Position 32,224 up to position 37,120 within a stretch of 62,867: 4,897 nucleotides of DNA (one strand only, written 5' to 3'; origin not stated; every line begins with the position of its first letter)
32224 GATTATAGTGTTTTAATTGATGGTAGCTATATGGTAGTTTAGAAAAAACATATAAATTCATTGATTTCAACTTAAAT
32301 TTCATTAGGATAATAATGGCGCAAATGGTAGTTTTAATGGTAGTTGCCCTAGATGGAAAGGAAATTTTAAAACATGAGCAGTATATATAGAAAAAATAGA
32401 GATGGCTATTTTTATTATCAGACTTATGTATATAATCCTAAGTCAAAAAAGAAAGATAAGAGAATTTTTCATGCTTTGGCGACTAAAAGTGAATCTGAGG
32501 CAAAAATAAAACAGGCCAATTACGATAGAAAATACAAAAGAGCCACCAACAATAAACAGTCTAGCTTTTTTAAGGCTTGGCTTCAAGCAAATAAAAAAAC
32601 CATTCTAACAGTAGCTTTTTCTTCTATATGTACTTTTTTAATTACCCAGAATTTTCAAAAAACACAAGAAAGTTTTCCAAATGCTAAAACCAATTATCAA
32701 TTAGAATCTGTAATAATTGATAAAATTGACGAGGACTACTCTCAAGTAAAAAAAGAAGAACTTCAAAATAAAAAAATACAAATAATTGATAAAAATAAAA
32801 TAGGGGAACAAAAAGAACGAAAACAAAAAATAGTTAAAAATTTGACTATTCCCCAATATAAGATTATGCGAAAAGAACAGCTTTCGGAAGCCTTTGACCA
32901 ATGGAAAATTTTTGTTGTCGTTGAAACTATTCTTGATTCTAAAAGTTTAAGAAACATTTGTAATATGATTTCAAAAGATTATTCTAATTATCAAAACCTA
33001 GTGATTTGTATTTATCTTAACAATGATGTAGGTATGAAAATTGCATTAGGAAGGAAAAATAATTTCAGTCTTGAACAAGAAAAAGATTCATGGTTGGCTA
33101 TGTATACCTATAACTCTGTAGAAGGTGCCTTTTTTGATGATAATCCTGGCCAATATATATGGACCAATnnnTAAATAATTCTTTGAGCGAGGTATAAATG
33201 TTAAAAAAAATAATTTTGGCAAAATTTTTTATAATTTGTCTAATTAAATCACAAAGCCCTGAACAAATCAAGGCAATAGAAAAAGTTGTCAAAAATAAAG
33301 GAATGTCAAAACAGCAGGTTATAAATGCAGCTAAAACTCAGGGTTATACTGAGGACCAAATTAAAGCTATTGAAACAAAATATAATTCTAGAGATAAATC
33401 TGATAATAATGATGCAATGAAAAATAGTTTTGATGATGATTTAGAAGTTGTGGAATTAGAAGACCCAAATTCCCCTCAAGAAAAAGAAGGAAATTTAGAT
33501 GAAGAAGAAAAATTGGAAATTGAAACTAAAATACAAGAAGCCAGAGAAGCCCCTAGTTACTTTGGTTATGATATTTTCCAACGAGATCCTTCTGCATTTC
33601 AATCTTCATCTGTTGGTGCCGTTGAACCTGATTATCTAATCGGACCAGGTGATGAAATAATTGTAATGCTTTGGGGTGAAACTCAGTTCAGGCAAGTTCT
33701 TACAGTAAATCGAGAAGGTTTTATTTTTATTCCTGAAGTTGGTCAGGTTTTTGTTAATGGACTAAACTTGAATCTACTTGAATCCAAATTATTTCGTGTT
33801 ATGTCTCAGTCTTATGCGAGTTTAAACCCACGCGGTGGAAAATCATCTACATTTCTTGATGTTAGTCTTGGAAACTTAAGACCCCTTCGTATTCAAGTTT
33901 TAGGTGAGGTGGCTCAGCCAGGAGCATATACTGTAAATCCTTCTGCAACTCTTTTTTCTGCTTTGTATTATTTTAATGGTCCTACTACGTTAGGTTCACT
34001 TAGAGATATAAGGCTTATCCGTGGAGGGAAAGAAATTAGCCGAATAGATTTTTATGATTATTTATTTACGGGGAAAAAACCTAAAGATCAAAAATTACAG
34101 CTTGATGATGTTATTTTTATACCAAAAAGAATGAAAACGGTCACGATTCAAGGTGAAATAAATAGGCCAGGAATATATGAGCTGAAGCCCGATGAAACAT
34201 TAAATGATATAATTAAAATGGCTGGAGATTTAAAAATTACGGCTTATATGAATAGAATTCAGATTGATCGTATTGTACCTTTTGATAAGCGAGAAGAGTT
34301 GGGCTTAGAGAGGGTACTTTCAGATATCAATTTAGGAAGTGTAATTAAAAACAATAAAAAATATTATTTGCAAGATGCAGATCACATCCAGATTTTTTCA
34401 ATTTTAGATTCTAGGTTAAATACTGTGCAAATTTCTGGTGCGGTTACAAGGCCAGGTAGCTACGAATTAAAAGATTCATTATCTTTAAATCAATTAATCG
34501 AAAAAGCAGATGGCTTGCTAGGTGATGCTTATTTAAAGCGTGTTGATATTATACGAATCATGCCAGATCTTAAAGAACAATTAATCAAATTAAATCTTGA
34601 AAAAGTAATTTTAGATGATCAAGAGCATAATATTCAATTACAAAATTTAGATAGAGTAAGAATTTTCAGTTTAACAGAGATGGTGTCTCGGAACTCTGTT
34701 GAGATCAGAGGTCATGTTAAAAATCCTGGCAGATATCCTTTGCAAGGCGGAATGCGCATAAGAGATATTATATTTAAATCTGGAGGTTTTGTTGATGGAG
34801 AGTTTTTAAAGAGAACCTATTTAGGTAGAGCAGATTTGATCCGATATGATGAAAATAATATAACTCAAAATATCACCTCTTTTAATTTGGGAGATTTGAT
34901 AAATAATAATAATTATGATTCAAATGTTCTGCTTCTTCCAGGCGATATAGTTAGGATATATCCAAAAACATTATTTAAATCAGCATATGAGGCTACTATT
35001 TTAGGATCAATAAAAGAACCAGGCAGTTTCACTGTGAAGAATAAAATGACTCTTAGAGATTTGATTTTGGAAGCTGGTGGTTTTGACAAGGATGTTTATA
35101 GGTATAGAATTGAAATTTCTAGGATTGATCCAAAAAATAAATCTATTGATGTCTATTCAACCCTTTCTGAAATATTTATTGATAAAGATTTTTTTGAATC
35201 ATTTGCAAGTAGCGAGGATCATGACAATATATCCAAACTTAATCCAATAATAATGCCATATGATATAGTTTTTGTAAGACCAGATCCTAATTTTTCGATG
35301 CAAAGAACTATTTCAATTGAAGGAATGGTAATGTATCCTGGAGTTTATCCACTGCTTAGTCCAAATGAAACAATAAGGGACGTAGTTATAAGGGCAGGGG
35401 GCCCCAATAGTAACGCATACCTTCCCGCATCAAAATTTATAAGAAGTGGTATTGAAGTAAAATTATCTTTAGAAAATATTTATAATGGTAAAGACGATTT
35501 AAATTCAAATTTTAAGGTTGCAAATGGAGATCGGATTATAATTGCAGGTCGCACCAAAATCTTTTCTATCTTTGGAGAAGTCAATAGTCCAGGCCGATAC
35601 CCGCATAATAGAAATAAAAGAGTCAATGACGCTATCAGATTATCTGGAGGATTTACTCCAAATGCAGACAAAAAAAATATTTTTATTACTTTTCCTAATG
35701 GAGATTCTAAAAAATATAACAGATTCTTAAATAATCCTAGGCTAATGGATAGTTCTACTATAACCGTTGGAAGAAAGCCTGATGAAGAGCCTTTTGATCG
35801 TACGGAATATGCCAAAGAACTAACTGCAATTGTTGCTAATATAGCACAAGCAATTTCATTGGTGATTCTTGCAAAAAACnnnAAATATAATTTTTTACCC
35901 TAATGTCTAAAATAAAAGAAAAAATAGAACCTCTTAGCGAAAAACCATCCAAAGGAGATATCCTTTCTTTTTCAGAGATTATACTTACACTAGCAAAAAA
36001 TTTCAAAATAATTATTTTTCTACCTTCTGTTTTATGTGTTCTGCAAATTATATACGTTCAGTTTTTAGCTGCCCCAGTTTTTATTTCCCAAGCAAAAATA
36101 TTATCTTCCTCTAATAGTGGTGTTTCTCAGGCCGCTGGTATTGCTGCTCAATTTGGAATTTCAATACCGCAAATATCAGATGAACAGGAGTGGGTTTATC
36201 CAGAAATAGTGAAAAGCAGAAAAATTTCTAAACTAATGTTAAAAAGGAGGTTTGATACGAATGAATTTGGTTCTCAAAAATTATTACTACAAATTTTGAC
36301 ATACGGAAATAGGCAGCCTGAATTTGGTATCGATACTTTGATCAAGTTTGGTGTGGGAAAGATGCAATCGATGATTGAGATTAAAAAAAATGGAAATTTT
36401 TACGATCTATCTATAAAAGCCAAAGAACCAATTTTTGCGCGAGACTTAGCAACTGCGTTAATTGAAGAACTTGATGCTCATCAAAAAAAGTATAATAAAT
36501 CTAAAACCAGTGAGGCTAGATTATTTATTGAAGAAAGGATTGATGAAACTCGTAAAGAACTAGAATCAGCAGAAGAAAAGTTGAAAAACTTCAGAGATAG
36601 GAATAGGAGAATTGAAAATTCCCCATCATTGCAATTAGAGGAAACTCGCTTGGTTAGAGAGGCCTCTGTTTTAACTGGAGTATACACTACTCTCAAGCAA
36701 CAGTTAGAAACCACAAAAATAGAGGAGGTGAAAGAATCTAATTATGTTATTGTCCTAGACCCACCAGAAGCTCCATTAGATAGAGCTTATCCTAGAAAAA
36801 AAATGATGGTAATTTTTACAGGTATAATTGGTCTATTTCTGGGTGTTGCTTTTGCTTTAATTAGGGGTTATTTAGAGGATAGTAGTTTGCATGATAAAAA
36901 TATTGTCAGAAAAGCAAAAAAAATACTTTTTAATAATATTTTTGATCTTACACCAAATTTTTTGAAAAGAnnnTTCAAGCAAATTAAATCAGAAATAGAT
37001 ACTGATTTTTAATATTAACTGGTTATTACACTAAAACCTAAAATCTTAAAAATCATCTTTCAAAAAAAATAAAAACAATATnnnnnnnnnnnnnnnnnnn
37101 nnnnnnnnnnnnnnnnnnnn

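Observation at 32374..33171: Membrane-anchored protein with an integrase arm-type (AP2-like) N-terminal domain: candidate cognate binder of the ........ repeats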

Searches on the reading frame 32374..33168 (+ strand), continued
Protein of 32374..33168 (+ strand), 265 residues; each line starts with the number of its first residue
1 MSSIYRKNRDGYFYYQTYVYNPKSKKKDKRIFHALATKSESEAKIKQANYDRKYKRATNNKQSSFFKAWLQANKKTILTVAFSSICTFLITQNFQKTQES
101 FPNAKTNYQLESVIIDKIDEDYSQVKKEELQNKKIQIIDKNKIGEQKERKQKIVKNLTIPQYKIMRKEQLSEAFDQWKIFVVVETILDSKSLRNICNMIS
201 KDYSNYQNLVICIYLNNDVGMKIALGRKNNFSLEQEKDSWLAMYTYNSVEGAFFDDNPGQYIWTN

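Call 54: search_protein_families(library=pfam, proteins=[L002:4462-5097:+, L002:5167-5553:+], max_evalue=0.01)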
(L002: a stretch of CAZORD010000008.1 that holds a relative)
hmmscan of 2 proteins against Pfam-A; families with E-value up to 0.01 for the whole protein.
L002:4462-5097:+ (212 aa): 1 family
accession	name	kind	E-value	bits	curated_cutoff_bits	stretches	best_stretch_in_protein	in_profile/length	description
PF18291.6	HU-HIG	-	0.0061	17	26.2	0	109-178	3-74/125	HU domain fused to wHTH, Ig, or Glycine-rich motif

L002:5167-5553:+ (129 aa): 1 family
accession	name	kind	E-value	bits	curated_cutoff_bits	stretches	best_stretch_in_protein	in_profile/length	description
PF10043.14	DUF2279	-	0.0045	18.1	28.6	1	50-126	13-89/91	Predicted periplasmic lipoprotein (DUF2279)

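Call 66: find_encoding_contigs(protein=P0003, flank=3000, max_places=2)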
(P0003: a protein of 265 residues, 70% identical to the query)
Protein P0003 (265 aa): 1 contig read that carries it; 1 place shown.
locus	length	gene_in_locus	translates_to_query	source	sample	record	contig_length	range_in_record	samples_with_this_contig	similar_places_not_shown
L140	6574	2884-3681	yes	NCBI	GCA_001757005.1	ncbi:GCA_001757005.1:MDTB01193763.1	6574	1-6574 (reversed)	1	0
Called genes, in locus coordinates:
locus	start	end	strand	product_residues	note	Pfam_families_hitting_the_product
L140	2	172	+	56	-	?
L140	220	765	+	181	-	PF00908:dTDP_sugar_isom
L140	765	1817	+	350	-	PF01073:3Beta_HSD, PF01370:Epimerase, PF02719:Polysacc_synt_2, PF04321:RmlD_sub_bind, PF07993:NAD_binding_4, PF16363:GDP_Man_Dehyd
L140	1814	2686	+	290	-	PF00483:NTP_transferase, PF12804:NTP_transf_3 (weak)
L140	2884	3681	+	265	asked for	-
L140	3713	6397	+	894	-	PF02563:Poly_export, PF10531:SLBB, PF22461:SLBB_2 (weak), PF10531:SLBB (weak), PF22461:SLBB_2, PF10531:SLBB, PF22461:SLBB_2 (weak), PF10531:SLBB (weak)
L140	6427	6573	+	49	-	?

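Call 67: find_encoding_contigs(protein=P0006, flank=3000, max_places=2)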
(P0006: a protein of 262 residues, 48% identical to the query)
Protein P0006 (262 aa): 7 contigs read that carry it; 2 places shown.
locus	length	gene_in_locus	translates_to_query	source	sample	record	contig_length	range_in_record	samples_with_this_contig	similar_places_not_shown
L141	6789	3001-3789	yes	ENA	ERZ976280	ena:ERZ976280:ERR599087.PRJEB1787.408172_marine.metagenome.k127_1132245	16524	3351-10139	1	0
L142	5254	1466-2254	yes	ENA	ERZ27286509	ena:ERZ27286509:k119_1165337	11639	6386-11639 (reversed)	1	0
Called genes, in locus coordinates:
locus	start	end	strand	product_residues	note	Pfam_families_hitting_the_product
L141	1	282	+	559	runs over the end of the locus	PF14306:PUA_2, PF01747:ATP-sulfurylase, PF01583:APS_kinase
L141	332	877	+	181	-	PF00908:dTDP_sugar_isom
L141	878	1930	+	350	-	PF01073:3Beta_HSD, PF01370:Epimerase, PF02719:Polysacc_synt_2, PF04321:RmlD_sub_bind, PF07993:NAD_binding_4, PF16363:GDP_Man_Dehyd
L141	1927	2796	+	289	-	PF00483:NTP_transferase, PF12804:NTP_transf_3 (weak)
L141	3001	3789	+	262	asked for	-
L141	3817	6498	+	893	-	PF02563:Poly_export, PF10531:SLBB, PF22461:SLBB_2, PF10531:SLBB, PF22461:SLBB_2 (weak), PF10531:SLBB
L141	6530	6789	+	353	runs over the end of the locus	PF02706:Wzz, PF13807:GNVR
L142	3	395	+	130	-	?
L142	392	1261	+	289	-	PF00483:NTP_transferase, PF12804:NTP_transf_3 (weak)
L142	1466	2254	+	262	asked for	-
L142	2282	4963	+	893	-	PF02563:Poly_export, PF10531:SLBB, PF22461:SLBB_2, PF10531:SLBB, PF22461:SLBB_2 (weak), PF10531:SLBB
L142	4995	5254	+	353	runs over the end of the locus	PF02706:Wzz, PF13807:GNVR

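Call 68: find_encoding_contigs(protein=P0010, flank=3000, max_places=2)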
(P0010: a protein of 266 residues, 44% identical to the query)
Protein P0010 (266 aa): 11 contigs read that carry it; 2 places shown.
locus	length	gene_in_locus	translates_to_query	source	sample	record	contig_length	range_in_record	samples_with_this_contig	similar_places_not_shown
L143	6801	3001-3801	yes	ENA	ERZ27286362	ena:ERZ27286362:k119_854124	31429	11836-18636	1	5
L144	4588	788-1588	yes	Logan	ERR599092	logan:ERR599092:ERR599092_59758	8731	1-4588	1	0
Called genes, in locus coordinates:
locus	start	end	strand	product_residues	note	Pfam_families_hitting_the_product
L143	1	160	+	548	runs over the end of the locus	PF14306:PUA_2, PF01747:ATP-sulfurylase, PF01583:APS_kinase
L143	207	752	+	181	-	PF00908:dTDP_sugar_isom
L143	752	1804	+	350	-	PF01073:3Beta_HSD, PF01370:Epimerase, PF02719:Polysacc_synt_2, PF04321:RmlD_sub_bind, PF07993:NAD_binding_4 (weak), PF16363:GDP_Man_Dehyd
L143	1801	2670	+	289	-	PF00483:NTP_transferase, PF12804:NTP_transf_3 (weak)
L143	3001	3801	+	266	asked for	-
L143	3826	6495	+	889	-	PF02563:Poly_export, PF10531:SLBB, PF22461:SLBB_2 (weak), PF10531:SLBB (weak), PF22461:SLBB_2 (weak), PF10531:SLBB (weak), PF22461:SLBB_2, PF10531:SLBB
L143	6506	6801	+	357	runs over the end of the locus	PF02706:Wzz, PF13807:GNVR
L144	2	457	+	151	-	?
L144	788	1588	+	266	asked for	-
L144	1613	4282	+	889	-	PF02563:Poly_export, PF10531:SLBB, PF22461:SLBB_2 (weak), PF10531:SLBB (weak), PF22461:SLBB_2 (weak), PF10531:SLBB (weak), PF22461:SLBB_2, PF10531:SLBB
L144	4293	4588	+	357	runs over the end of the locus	PF02706:Wzz, PF13807:GNVR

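Call 69: find_encoding_contigs(protein=P0008, flank=3000, max_places=2)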
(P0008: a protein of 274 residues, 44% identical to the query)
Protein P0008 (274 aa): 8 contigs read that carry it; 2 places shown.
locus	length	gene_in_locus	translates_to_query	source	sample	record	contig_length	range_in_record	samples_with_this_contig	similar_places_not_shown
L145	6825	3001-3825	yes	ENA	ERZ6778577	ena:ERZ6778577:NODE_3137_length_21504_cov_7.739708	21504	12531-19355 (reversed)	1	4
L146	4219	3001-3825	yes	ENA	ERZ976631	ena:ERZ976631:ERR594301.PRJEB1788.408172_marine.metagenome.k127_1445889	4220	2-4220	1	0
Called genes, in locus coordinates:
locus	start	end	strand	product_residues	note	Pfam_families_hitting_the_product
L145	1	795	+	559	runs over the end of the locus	PF14306:PUA_2, PF01747:ATP-sulfurylase, PF01583:APS_kinase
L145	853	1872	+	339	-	PF01073:3Beta_HSD, PF01370:Epimerase, PF02719:Polysacc_synt_2, PF04321:RmlD_sub_bind, PF16363:GDP_Man_Dehyd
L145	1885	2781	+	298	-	PF01073:3Beta_HSD, PF01370:Epimerase, PF02719:Polysacc_synt_2, PF04321:RmlD_sub_bind, PF07993:NAD_binding_4 (faint), PF13460:NAD_binding_10, PF16363:GDP_Man_Dehyd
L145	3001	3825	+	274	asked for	-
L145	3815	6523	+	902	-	PF02563:Poly_export, PF10531:SLBB (weak), PF22461:SLBB_2, PF10531:SLBB, PF22461:SLBB_2 (weak), PF10531:SLBB, PF22461:SLBB_2 (weak)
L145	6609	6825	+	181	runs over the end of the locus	PF00908:dTDP_sugar_isom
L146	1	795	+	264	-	?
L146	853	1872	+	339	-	PF01073:3Beta_HSD, PF01370:Epimerase, PF02719:Polysacc_synt_2, PF04321:RmlD_sub_bind, PF16363:GDP_Man_Dehyd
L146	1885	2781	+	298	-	PF01073:3Beta_HSD, PF01370:Epimerase, PF02719:Polysacc_synt_2, PF04321:RmlD_sub_bind, PF07993:NAD_binding_4 (faint), PF13460:NAD_binding_10, PF16363:GDP_Man_Dehyd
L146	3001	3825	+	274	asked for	-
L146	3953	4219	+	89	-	?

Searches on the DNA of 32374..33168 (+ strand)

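Call 61: search_rna_families(source=L001, start=4900, end=5460, threshold=evalue, max_evalue=1)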
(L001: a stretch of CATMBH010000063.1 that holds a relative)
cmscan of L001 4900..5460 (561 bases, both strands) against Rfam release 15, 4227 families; matches with E-value up to 1: 1.
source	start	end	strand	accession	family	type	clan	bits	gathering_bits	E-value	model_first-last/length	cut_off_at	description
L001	5274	5340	+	RF02408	snoR124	Gene; snRNA; snoRNA; CD-box;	-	24.2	70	0.23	1-77/77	no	Small nucleolar RNA snoR124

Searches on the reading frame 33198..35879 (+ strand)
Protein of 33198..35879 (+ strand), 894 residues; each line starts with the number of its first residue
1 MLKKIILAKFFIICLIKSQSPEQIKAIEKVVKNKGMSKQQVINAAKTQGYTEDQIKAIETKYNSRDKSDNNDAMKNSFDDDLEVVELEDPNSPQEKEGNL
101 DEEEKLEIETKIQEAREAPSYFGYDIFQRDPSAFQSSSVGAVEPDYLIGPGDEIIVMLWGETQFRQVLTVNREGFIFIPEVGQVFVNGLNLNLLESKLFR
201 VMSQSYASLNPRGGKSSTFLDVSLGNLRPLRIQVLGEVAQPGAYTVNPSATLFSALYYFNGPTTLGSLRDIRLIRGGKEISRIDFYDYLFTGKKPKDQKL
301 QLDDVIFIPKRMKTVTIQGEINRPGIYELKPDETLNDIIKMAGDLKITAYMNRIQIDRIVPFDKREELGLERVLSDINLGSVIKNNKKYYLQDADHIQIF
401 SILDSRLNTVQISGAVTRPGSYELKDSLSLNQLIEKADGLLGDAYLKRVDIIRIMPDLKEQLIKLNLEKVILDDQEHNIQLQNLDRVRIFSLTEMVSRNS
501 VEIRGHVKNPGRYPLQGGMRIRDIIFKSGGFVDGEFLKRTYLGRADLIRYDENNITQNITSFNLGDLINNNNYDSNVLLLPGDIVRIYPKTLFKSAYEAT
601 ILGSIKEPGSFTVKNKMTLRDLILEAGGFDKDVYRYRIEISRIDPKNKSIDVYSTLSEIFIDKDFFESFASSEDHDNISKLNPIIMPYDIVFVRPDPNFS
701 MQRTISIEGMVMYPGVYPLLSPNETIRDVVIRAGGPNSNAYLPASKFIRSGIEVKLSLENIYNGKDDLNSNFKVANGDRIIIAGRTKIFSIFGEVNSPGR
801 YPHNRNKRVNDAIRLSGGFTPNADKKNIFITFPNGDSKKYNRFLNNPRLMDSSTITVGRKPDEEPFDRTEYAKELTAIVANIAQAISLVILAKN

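Call 10: search_protein_families(library=pfam, proteins=[window:33198-35879:+], max_evalue=0.001)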
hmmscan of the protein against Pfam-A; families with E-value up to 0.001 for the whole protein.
window:33198-35879:+ (894 aa): 3 families
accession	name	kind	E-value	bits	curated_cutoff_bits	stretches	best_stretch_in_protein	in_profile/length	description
PF10531.15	SLBB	-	2.4e-66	219.8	27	7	600-648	3-50/55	SLBB domain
PF22461.2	SLBB_2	-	9.2e-51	170.3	27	5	500-587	2-79/79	SLBB domain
PF02563.21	Poly_export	-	4.9e-13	49.5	28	1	142-204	3-65/77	Polysaccharide biosynthesis/export protein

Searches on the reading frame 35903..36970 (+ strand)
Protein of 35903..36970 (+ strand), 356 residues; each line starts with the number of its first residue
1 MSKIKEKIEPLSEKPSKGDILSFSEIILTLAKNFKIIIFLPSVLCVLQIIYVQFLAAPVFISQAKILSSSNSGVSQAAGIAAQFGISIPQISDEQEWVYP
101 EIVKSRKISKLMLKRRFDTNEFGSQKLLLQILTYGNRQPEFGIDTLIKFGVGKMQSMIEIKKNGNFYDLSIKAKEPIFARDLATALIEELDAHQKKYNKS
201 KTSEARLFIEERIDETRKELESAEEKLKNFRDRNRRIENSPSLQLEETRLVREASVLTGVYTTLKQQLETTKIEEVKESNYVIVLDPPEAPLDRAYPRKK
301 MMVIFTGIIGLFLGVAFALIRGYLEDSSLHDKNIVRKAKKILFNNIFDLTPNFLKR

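Call 10: search_protein_families(library=pfam, proteins=[window:35903-36970:+], max_evalue=0.001)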
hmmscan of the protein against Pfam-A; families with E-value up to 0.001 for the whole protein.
window:35903-36970:+ (356 aa): 2 families
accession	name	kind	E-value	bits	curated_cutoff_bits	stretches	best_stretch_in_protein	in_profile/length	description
PF13807.11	GNVR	-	6.6e-11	42.4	27.7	1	244-321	3-80/82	G-rich domain on putative tyrosine kinase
PF02706.20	Wzz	-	5.8e-07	30.2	25.5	1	21-110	3-85/91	Chain length determinant protein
